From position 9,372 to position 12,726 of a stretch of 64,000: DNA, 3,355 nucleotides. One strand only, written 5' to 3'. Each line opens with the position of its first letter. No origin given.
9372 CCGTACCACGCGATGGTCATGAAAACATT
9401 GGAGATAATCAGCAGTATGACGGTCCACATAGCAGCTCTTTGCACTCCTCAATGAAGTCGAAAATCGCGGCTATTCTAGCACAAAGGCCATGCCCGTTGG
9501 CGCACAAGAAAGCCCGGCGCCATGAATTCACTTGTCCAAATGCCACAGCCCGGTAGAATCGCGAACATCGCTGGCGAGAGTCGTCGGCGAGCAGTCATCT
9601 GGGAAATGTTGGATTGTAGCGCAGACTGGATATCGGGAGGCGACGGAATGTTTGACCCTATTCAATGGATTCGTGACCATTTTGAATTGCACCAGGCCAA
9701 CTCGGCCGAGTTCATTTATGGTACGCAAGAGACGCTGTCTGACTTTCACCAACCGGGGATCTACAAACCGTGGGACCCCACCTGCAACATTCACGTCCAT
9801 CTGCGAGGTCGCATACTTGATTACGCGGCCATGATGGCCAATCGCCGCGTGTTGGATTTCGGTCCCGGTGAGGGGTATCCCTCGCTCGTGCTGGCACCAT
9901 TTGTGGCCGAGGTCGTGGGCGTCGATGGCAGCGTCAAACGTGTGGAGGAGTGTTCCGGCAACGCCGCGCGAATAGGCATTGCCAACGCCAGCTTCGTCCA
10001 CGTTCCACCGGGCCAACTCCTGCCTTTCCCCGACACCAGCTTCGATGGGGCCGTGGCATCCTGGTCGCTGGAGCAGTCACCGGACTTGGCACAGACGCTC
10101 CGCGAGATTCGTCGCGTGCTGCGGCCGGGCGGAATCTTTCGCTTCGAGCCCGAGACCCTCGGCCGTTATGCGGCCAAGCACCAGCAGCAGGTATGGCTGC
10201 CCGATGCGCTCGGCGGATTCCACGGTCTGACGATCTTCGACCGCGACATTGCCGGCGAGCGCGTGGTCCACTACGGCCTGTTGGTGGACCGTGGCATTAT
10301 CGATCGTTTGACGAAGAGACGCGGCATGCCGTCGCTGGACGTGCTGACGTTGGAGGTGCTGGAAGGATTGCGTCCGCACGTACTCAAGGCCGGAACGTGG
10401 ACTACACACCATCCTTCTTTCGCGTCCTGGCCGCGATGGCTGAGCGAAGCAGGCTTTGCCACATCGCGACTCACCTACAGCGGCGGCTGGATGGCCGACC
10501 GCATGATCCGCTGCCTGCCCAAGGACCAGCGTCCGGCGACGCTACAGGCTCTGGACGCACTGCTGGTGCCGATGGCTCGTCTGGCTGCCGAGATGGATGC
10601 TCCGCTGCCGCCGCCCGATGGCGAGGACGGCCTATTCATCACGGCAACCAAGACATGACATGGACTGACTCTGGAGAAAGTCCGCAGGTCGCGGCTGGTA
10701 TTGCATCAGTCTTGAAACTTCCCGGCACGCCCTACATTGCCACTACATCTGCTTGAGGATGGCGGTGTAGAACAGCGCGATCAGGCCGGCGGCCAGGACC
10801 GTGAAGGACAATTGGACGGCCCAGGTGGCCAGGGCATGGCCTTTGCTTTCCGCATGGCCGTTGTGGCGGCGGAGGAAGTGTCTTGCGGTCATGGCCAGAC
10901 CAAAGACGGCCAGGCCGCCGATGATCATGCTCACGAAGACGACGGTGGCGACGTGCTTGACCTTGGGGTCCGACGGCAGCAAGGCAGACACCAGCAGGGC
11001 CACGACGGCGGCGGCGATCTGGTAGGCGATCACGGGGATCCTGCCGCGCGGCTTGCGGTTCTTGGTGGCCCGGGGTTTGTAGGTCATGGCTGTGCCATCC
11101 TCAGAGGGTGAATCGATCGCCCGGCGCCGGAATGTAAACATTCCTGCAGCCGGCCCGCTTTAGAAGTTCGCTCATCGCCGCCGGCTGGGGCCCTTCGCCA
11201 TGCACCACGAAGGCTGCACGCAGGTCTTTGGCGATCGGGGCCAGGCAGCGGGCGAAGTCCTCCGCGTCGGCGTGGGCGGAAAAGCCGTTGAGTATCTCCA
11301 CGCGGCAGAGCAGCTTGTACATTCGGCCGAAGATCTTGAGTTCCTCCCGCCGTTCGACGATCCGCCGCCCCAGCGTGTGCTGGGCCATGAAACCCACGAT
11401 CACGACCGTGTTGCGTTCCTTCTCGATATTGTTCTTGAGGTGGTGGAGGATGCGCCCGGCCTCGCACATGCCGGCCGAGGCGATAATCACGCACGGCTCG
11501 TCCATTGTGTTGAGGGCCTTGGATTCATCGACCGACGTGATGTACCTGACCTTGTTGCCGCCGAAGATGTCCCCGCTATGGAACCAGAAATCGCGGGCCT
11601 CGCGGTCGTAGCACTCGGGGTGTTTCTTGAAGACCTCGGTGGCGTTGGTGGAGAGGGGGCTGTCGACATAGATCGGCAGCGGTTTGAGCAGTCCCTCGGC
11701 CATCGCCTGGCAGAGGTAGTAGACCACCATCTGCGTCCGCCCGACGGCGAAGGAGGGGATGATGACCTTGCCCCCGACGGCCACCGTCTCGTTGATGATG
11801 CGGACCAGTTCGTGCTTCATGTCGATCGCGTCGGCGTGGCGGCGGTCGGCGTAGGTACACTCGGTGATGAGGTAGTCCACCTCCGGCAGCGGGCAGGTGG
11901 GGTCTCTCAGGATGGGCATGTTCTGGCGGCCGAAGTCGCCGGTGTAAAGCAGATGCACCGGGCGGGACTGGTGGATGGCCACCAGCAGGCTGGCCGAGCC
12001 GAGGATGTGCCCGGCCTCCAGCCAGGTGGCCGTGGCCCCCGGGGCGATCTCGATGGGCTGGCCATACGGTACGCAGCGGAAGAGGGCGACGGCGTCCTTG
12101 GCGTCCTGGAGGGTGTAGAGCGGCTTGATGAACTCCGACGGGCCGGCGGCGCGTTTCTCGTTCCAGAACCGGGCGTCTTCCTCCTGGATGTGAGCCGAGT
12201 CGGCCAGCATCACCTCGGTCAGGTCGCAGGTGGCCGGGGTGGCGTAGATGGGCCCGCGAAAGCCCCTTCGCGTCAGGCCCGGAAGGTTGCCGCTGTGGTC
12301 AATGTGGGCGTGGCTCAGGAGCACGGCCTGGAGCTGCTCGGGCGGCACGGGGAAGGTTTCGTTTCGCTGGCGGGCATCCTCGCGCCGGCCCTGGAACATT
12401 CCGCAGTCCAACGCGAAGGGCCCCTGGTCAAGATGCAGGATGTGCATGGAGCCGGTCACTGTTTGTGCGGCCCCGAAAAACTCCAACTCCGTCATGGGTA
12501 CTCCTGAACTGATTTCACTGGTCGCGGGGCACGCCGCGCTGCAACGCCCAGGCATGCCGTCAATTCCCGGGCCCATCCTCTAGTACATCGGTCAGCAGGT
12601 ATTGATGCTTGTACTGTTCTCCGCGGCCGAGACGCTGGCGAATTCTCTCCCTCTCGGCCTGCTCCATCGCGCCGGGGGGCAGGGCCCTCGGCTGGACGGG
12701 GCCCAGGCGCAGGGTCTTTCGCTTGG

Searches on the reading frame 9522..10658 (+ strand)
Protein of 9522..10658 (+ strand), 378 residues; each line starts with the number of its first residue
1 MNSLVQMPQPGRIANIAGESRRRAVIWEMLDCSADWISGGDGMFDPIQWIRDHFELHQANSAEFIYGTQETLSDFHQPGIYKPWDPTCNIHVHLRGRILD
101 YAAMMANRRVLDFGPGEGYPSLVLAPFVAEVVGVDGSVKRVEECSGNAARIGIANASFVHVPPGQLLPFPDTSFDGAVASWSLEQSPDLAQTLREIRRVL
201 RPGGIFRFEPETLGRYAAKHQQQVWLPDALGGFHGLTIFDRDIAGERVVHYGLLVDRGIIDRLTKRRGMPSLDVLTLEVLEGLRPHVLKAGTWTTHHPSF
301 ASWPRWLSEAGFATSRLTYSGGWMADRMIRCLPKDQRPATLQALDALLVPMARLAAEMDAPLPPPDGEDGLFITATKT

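Call 91: search_protein_families(library=pfam, proteins=[window:9522-10658:+], max_evalue=0.0001)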
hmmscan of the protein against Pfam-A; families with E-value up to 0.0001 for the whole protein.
window:9522-10658:+ (378 aa): 6 families
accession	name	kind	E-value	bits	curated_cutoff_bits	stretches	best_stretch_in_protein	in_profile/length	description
PF08241.18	Methyltransf_11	-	7.9e-19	68.5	21.2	1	111-207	1-94/95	Methyltransferase domain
PF13649.12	Methyltransf_25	-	1.6e-15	58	27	1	110-204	1-97/97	Methyltransferase domain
PF13847.12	Methyltransf_31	-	5.1e-15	55.9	27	1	107-209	4-110/145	Methyltransferase domain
PF13489.12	Methyltransf_23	-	1e-10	42.1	27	1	106-209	22-117/164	Methyltransferase domain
PF08242.18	Methyltransf_12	-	3.5e-10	40.9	30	1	111-206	1-98/98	Methyltransferase domain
PF01209.24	Ubie_methyltran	-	9.1e-10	38.7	20.1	1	89-206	30-149/233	ubiE/COQ5 methyltransferase family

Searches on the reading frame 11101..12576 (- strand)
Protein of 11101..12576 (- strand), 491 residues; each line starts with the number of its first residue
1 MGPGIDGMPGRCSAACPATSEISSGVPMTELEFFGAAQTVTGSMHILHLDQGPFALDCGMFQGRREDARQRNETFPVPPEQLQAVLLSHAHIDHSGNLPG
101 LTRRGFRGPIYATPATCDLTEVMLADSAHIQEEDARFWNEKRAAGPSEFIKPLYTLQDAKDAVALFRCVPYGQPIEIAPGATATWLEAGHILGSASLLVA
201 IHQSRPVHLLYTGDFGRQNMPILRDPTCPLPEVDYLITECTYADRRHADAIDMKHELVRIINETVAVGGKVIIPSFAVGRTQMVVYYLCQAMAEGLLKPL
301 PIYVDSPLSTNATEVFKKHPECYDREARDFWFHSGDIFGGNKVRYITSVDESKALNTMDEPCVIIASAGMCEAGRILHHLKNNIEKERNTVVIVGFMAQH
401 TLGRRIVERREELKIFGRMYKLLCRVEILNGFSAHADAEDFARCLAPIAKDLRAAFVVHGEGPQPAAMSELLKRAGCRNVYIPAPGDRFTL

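Call 91: search_protein_families(library=pfam, proteins=[window:11101-12576:-], max_evalue=0.0001)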
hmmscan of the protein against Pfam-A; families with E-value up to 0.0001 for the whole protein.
window:11101-12576:- (491 aa): 5 families
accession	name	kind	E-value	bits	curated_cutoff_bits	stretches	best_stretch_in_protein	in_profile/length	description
PF10996.14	Beta-Casp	-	1.2e-38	132.7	27.7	1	281-406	1-120/120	Beta-Casp domain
PF12706.13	Lactamase_B_2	-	1e-07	32.2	27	1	68-123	11-73/200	Beta-lactamase superfamily domain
PF00753.33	Lactamase_B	-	2e-07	31.6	22.7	1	57-120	21-82/196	Metallo-beta-lactamase superfamily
PF07521.17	RMMBL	-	2.8e-07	30.9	21.6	1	421-483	3-63/63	Zn-dependent metallo-hydrolase RNA specificity domain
PF16661.11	Lactamase_B_6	-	3.6e-07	30.2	27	1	46-215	1-162/193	Metallo-beta-lactamase superfamily domain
